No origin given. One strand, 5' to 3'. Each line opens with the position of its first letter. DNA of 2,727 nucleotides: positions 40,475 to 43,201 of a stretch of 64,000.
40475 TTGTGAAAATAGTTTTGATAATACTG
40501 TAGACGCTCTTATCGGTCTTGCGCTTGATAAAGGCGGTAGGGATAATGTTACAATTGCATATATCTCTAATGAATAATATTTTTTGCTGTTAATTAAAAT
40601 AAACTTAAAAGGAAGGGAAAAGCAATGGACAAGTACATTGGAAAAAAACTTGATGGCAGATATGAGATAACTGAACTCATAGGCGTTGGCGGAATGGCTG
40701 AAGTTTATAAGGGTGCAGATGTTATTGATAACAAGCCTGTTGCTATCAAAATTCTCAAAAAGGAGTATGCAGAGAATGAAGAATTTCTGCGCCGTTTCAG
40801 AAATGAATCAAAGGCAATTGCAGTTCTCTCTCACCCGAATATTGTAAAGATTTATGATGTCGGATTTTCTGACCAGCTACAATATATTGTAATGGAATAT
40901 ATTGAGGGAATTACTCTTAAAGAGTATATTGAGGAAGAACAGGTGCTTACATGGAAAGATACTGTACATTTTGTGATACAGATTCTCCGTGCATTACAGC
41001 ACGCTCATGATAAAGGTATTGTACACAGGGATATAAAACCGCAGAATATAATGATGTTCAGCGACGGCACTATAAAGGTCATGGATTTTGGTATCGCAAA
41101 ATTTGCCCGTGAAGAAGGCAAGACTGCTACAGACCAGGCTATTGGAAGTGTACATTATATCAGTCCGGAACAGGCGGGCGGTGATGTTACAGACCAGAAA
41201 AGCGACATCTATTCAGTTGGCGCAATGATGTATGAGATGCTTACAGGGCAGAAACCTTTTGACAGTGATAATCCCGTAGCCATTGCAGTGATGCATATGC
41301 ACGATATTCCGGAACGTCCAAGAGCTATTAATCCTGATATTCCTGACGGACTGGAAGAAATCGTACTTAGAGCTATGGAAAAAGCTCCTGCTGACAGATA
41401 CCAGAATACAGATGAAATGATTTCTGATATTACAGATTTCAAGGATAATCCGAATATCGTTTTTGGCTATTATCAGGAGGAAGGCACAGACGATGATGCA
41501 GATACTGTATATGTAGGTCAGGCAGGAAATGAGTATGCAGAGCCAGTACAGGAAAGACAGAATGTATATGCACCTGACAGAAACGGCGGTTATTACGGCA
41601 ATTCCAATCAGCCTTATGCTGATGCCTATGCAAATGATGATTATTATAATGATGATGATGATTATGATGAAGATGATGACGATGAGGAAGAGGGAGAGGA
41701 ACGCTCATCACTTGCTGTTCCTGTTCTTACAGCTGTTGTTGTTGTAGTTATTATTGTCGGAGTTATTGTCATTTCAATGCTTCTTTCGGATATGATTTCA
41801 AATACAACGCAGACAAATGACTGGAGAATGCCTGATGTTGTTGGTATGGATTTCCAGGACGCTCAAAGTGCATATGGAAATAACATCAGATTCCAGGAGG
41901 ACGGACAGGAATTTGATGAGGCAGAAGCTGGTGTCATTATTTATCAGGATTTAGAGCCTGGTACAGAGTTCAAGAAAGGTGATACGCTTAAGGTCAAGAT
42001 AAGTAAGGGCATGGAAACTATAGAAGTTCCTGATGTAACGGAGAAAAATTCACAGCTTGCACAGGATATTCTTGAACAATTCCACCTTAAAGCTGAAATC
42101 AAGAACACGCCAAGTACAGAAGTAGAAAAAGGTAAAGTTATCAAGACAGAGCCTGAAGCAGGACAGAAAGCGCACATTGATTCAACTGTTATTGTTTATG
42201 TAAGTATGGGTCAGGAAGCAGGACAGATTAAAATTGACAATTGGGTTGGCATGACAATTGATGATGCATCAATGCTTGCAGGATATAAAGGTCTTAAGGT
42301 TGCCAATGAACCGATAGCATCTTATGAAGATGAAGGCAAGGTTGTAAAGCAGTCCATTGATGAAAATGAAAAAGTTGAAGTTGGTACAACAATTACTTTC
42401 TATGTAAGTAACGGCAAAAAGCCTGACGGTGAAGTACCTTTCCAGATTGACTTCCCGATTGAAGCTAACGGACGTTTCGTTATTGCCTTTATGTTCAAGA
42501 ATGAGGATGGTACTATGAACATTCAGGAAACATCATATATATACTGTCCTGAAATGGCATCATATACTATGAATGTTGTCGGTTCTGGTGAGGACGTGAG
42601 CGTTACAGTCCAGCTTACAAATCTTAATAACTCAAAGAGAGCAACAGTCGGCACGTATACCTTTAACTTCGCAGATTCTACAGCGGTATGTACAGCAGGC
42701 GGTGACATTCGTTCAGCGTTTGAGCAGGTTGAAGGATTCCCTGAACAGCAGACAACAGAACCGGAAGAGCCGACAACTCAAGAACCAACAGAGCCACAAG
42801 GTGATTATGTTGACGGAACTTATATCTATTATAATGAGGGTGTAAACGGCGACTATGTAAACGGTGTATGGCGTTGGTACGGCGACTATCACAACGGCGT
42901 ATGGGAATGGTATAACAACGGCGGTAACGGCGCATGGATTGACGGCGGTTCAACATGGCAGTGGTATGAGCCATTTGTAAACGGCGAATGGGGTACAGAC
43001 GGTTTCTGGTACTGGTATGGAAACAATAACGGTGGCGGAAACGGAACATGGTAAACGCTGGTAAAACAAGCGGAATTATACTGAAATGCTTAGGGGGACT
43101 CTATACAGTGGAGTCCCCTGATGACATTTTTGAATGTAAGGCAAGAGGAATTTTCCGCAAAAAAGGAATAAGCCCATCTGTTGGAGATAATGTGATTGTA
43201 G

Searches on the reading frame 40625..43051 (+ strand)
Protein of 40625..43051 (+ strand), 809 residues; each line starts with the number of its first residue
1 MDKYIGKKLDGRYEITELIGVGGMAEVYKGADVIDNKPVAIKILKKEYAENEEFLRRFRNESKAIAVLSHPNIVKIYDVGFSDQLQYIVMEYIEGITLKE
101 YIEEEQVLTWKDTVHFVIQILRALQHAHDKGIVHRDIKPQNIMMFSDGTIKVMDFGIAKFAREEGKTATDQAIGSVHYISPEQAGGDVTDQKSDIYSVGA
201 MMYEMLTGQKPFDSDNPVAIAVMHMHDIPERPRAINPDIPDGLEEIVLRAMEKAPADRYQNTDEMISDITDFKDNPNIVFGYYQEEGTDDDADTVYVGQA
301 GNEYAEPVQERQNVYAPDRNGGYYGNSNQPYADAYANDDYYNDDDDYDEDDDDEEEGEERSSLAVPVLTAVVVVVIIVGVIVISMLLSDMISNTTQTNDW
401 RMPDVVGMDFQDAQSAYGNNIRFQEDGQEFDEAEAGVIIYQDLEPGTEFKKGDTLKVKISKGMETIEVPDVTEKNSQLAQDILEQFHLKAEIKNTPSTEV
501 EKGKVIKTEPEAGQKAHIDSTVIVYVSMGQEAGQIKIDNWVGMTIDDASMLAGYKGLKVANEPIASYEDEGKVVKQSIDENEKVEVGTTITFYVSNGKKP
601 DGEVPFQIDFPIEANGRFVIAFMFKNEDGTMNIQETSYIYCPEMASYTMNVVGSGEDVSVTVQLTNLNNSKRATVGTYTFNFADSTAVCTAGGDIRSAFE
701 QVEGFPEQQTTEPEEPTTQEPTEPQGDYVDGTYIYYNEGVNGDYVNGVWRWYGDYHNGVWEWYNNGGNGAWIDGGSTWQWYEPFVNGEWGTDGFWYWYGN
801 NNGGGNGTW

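Call 4: search_protein_families(library=pfam, proteins=[window:40625-43051:+], max_evalue=1)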
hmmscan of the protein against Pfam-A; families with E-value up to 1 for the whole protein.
window:40625-43051:+ (809 aa): 14 families
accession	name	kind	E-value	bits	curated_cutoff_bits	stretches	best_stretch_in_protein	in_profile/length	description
PF00069.31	Pkinase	-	7.4e-57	193.2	31.7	1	13-260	1-253/263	Protein kinase domain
PF07714.23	PK_Tyr_Ser-Thr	-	3e-41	141.9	23.1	1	15-259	3-249/258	Protein tyrosine and serine/threonine kinase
PF03793.24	PASTA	-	8.2e-34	115.8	23.2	3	466-527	1-63/64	PASTA domain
PF03109.22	ABC1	-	2e-08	34.1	22.9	1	58-167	120-223/244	ABC1 atypical kinase-like domain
PF14531.12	Kinase-like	-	0.00033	20.5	25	1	104-159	138-193/289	Kinase-like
PF01636.29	APH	-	0.00051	20.3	23.2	1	112-158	149-197/239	Phosphotransferase enzyme family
PF17667.7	Pkinase_fungal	-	0.0049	16.1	24.1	1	120-180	295-361/387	Fungal protein kinase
PF07387.17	Seadorna_VP7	-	0.0096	15.4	20.3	1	113-154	143-186/308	Seadornavirus VP7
PF01997.21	Translin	-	0.049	14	25.9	1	50-117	46-108/205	Translin family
PF13095.12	FTA2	-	0.052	13.6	30.2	1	110-156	170-211/214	Kinetochore Sim4 complex subunit FTA2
PF10661.14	EssA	-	0.06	13.7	24.1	1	351-383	109-142/147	WXG100 protein secretion system (Wss), protein EssA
PF06293.20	Kdo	-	0.15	11.9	21.3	1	84-154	90-165/207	Lipopolysaccharide kinase (Kdo/WaaP) family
PF20185.3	DUF6548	-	0.16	12.2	27.3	0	339-381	119-161/164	Family of unknown function (DUF6548)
PF09026.15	CENP-B_dimeris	-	0.63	11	25.4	1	333-391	11-69/100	Centromere protein B dimerisation domain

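Call 15: search_protein_families(library=ncbifam, proteins=[window:40625-43051:+], max_evalue=0.1)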
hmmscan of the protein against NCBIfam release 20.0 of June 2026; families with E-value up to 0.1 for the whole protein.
window:40625-43051:+ (809 aa): 28 families (the best 25 are shown)
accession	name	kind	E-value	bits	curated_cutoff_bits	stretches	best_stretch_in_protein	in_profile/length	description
NF033483.0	PknB_PASTA_kin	equivalog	9.6e-170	566.3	450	1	5-595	1-563/563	Stk1 family PASTA domain-containing Ser/Thr kinase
NF052427.1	StpK7MSMEG_1200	equivalog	9.5e-62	209.3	900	1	11-267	7-263/601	serine/threonine protein kinase StpK7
NF047741.1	antiphage_MADS6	equivalog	5.8e-57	193.5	460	2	107-271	295-459/612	methylation-associated defense system protein kinase MAD6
TIGR03903.1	TOMM_kin_cyc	equivalog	2.1e-44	151.8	705.75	1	37-265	4-240/1267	TOMM system kinase/cyclase fusion protein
NF009651.0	PRK13184.1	equivalog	1e-43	149.5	839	1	11-272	2-290/932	serine/threonine-protein kinase PknD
NF038150.1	lanthi_synth_IV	equivalog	7.5e-31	107.2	650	1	9-274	187-458/851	class IV lanthionine synthetase LanL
NF053615.1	SerThrKinAfsKStmc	equivalog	2.8e-30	105.7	1300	1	11-259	13-255/809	protein serine/threonine kinase AfsK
NF033442.0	BREX_PglW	equivalog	2.4e-26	91.8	990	2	6-168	507-670/1391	BREX system serine/threonine kinase PglW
NF038151.1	lanthi_synth_III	equivalog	4.9e-17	61.6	575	1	13-214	222-431/833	class III lanthionine synthetase LanKC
NF043056.1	T4SS_LegK1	equivalog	3.2e-16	59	550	1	13-203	69-281/516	Dot/Icm T4SS effector kinase LegK1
NF058632.1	SerThrKinPrkT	equivalog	3.2e-14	52.7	280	1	6-156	16-163/322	serine/threonine protein kinase PrkT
TIGR03724.2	arch_bud32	equivalog_domain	1.3e-13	50.9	125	1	35-171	13-144/193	KEOPS complex kinase/ATPase Bud32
NF011463.0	PRK14879.1-4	equivalog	1.9e-13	50.4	188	1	16-171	20-173/237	Kae1-associated kinase Bud32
NF011464.0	PRK14879.1-7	equivalog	3e-12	46.8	246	1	71-162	68-153/221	Kae1-associated kinase Bud32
NF011460.0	PRK14879.1-1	equivalog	6.3e-11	41.8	199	1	14-173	11-172/232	Kae1-associated kinase Bud32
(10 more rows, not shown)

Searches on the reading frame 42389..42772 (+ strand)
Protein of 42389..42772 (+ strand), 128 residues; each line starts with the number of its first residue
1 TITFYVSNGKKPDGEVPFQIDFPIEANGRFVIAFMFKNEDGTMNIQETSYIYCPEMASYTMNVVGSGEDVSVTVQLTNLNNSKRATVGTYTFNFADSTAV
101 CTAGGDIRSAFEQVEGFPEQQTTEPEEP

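Call 6: search_solved_structures(query=window:42389-42772:+, max_evalue=10, show_alignments=2)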
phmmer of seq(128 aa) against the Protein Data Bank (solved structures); distinct sequences matched with E-value up to 10: 11.
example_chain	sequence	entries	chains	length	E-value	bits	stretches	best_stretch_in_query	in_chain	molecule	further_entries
1jk9_A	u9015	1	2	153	0.16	15.4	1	68-121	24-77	superoxide dismutase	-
8hc1_A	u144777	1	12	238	0.59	13.6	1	12-45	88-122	Urease subunit alpha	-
6qsu_A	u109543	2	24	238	0.59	13.6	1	12-45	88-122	Urease subunit alpha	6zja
9s33_A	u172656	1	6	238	0.59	13.6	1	12-45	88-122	Urease subunit alpha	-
1e9y_A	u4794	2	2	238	0.62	13.5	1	12-45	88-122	UREASE SUBUNIT ALPHA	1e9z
8yby_A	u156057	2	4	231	0.67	13.4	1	41-122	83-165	THSC20.HVTR26 (Fab26) - Heavy Chain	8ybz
7z0x_H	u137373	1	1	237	0.71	13.3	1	41-122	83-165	THSC20.HVTR26 Fab heavy chain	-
3f7k_A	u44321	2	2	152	0.79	13.2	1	60-122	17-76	Copper,Zinc Superoxide Dismutase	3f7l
6dtk_A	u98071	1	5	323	0.89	13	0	87-120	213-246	Superoxide dismutase C111S/D83S-C111S HETERODIMER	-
2y32_A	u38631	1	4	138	1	12.8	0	72-98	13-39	BLR5658 PROTEIN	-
4kjm_A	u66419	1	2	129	1.6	12.2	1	70-105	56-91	Extracellular matrix-binding protein ebh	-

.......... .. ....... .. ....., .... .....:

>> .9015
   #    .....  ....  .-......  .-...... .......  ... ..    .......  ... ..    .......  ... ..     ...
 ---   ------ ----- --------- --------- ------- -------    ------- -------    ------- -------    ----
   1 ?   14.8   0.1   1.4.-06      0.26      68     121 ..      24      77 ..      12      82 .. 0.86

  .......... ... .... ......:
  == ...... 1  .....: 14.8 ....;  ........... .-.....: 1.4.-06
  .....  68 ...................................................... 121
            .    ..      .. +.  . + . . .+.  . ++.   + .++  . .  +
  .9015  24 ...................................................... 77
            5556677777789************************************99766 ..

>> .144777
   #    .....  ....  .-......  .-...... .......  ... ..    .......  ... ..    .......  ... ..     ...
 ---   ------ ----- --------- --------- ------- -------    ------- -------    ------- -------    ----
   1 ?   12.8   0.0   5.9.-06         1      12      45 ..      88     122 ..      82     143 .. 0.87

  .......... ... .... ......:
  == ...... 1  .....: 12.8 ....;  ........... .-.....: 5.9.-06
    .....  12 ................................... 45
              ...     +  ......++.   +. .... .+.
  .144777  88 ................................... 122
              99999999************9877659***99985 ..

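Call 58: predict_structure(alignment_id=A4)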
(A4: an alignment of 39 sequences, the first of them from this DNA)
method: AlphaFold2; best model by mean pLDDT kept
length: 107 residues; sequences in the alignment: 39
mean_pLDDT: 96.2   pTM: 0.85
mean pLDDT of the five models: 96.2, 95.9, 95.5, 95.2, 94.7
residues with pLDDT >= 90: 101; 70-90: 6; 50-70: 0; < 50: 0
segments of 3 or more residues with pLDDT < 50: none
pLDDT, mean of each block of 10 residues (from residue 1): 96 98 91 97 97 95 98 98 96 96 96
secondary structure, 60 per line:
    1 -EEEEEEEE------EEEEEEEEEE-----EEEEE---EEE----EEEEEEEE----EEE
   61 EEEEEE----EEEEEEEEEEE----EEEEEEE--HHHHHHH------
elements in order: E2-9 E16-25 E31-35 E39-41 E46-53 E58-66 E71-81 E86-92 H95-101

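Call 61: fold_search(model_id=the predicted structure, library=pdb)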
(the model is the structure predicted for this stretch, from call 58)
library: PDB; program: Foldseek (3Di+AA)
matches with E <= 10: 1408; with E <= 0.001: 0
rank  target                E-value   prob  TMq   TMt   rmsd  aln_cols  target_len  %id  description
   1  7p3u                  2.6e-02  0.87  0.39  0.24  12.4       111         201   15  Chitin-active fungal AA11 LPMO (released 2022-07-20)
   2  4icx_C                3.1e-02  0.92  0.39  0.33   7.2        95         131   10  N-terminal C2 domain of human CEP120 (released 2014-06-18)
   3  6vsv                  3.2e-02  0.99  0.45  0.42   5.8        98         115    8  Crystal structure of a disease mutant of the Voltage-gated Sodium Channel Beta 4 subunit extracellular domain (released 2020-08-26)
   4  9y5y_B                4.0e-02  0.99  0.45  0.51   3.8        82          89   12  Structure of the Omicron Spike RBD bound by the monobody s19382 (local refinement from dimerized Spike protein ECDs) (released 2025-11-12)
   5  6ng3_A                4.2e-02  0.93  0.39  0.24   6.1        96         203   10  Crystal structure of human CD160 and HVEM complex (released 2019-07-03)
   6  6ngg_B                5.0e-02  0.96  0.41  0.43   6.3        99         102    7  Crystal structure of human CD160 V58M mutant (released 2019-07-03)
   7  6yoa_A                5.0e-02  0.77  0.41  0.34   8.8       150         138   12  Lig v 1 structure and the inflammatory response to the Ole e 1 protein family (released 2020-05-13)
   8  7z74                  5.5e-02  0.97  0.44  0.08   4.5        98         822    6  PI3KC2a core in complex with PITCOIN2 (released 2022-08-31)
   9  4m6a_J                5.5e-02  0.89  0.40  0.45   5.5        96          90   14  N-Terminal beta-Strand Swapping in a Consensus Derived Alternative Scaffold Driven by Stabilizing Hydrophobic Interact (released 2014-02-26)
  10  4mz2                  5.8e-02  0.97  0.44  0.43   7.7        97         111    8  Crystal structure of the voltage-gated sodium channel beta 4 subunit extracellular domain (released 2013-12-04)
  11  7dtd_B                5.8e-02  0.97  0.44  0.43   7.7        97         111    8  Voltage-gated sodium channel Nav1.1 and beta4 (released 2021-04-07)
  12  4icx_A                6.2e-02  0.89  0.40  0.34   6.4        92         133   11  N-terminal C2 domain of human CEP120 (released 2014-06-18)
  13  4icw                  6.5e-02  0.94  0.47  0.41   5.3       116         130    8  N-terminal C2 domain of human CEP120 (released 2014-06-18)
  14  4ni6                  6.5e-02  0.57  0.33  0.27  13.8       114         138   16  Repeat domain 1 of Clostridium perfringens CPE0147 (released 2013-12-04)
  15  4kkp_B                6.9e-02  0.82  0.39  0.22   6.3       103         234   14  Crystal structure of Vibrio cholerae RbmA (crystal form 2) (released 2013-05-22)
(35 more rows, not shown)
